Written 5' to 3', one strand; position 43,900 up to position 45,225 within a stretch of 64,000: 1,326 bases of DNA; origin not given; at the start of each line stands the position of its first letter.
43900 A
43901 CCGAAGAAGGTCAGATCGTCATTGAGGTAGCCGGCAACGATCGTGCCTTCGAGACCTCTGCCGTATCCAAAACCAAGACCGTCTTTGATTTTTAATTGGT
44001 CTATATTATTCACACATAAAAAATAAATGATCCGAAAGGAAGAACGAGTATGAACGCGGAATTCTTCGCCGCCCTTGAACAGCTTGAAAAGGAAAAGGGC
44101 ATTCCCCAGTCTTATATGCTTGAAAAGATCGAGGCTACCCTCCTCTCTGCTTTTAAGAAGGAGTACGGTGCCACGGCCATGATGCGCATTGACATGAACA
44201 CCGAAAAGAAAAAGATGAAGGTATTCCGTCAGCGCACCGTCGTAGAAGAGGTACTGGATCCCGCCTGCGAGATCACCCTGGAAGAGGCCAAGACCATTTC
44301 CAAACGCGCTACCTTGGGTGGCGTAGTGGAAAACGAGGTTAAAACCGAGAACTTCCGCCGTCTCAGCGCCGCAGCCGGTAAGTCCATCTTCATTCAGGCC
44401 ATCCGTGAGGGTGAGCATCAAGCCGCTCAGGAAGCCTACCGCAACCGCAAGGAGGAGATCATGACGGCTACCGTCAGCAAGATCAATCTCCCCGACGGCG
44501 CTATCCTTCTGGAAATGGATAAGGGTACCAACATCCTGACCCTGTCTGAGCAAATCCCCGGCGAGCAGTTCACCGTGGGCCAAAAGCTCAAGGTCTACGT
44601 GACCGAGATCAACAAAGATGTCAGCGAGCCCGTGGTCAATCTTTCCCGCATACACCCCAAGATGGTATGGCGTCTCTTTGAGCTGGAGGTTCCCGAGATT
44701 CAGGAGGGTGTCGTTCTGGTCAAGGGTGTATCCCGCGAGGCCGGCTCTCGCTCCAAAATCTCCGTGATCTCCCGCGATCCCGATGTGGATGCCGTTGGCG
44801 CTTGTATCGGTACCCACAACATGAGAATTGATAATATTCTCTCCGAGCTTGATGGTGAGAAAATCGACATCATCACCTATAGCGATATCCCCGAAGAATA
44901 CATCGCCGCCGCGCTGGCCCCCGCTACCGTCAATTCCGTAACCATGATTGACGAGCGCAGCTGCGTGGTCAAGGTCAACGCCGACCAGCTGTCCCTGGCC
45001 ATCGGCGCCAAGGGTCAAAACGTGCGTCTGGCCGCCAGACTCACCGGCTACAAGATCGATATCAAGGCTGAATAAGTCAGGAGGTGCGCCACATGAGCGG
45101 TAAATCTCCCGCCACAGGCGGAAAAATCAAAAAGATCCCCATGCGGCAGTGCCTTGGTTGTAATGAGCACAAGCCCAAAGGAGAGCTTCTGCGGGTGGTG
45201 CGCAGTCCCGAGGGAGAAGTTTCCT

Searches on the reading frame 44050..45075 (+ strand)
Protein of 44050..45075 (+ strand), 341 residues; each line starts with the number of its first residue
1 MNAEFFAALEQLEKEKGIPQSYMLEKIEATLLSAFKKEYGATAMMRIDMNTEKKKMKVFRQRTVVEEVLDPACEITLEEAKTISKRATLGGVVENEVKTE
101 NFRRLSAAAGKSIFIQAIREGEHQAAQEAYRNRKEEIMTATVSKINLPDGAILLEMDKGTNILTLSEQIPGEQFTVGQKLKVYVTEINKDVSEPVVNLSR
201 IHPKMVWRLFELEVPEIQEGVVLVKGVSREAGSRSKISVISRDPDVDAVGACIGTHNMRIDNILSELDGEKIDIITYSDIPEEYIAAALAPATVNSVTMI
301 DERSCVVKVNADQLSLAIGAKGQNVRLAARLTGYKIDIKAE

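Call 58: search_protein_families(library=pfam, proteins=[window:44050-45075:+], max_evalue=0.00001)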
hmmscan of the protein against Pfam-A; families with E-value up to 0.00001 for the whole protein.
window:44050-45075:+ (341 aa): 3 families
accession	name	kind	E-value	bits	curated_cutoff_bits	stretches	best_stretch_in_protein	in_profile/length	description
PF08529.16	NusA_N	-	1e-32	113.3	23.8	1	4-123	1-118/119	NusA N-terminal domain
PF13184.12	KH_5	-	3.7e-22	78.7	27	1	231-298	1-68/69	NusA-like KH domain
PF23095.1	KH_NusA_C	-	3.9e-06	27.3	34.2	1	306-338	2-34/59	Transcription termination/antitermination protein NusA, KH domain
